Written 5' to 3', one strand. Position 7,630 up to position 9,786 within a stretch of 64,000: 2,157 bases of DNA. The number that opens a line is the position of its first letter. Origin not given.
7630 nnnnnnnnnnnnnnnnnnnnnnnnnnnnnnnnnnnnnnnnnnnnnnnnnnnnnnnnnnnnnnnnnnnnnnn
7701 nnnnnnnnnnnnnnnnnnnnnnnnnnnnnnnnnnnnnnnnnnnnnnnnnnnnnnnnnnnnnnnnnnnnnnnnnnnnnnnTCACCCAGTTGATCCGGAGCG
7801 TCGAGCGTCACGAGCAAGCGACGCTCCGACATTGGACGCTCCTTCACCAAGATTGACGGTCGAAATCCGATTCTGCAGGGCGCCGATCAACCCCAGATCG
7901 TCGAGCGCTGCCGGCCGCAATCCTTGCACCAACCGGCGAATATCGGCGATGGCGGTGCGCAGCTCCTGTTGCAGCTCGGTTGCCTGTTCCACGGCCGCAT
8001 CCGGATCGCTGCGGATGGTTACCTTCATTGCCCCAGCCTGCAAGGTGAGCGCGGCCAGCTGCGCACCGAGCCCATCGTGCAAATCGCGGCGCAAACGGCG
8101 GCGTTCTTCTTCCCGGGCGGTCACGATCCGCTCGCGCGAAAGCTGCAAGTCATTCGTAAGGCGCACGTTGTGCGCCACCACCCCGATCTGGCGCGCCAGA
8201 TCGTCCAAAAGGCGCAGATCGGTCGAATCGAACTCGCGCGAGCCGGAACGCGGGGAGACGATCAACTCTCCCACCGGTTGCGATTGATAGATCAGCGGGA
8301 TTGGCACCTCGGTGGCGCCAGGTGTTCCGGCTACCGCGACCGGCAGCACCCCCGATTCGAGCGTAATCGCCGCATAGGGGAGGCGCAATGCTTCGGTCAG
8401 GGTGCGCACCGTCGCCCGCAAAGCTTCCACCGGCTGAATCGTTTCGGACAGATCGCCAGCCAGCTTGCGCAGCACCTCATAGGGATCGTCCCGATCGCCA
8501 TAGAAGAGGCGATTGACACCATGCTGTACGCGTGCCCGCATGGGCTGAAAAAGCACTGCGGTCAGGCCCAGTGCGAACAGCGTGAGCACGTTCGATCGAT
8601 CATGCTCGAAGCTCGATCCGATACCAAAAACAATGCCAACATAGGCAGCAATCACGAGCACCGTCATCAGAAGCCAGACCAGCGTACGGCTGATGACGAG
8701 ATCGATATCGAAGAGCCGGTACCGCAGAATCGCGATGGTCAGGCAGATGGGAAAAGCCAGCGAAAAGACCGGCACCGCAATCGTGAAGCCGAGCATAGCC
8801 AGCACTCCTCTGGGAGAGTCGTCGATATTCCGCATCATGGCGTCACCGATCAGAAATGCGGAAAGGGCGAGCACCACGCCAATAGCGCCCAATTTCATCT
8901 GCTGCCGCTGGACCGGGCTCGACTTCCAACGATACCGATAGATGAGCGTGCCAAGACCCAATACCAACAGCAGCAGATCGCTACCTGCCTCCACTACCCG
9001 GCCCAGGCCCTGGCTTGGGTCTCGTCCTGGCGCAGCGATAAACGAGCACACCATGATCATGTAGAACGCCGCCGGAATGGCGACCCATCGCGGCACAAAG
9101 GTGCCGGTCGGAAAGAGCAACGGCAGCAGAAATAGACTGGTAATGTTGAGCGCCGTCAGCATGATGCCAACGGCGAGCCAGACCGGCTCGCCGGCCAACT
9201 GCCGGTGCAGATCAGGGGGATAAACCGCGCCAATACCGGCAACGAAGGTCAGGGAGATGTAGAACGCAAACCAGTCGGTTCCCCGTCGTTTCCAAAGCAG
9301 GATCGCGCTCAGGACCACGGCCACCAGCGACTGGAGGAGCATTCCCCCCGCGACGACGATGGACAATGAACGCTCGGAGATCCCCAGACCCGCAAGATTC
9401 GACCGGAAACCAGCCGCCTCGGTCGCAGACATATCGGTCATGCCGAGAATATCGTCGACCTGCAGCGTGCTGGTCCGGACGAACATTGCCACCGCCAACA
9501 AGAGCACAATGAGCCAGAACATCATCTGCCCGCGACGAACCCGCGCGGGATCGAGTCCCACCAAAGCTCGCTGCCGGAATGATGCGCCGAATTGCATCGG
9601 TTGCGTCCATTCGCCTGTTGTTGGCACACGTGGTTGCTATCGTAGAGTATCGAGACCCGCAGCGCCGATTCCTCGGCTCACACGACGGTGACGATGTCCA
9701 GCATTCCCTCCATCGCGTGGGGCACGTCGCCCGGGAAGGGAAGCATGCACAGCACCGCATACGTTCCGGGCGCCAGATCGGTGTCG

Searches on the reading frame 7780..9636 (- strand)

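Call 67: search_protein_families(library=pfam, proteins=[window:7780-9636:-], max_evalue=0.001)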
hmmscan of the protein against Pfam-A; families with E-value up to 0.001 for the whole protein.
window:7780-9636:- (618 aa): 2 families
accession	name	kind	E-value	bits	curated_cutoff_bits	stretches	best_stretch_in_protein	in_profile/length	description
PF07730.19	HisKA_3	-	1.7e-16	61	24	1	511-578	1-68/68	Histidine kinase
PF13492.12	GAF_3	-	0.00016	22.5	27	1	437-485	77-124/129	GAF domain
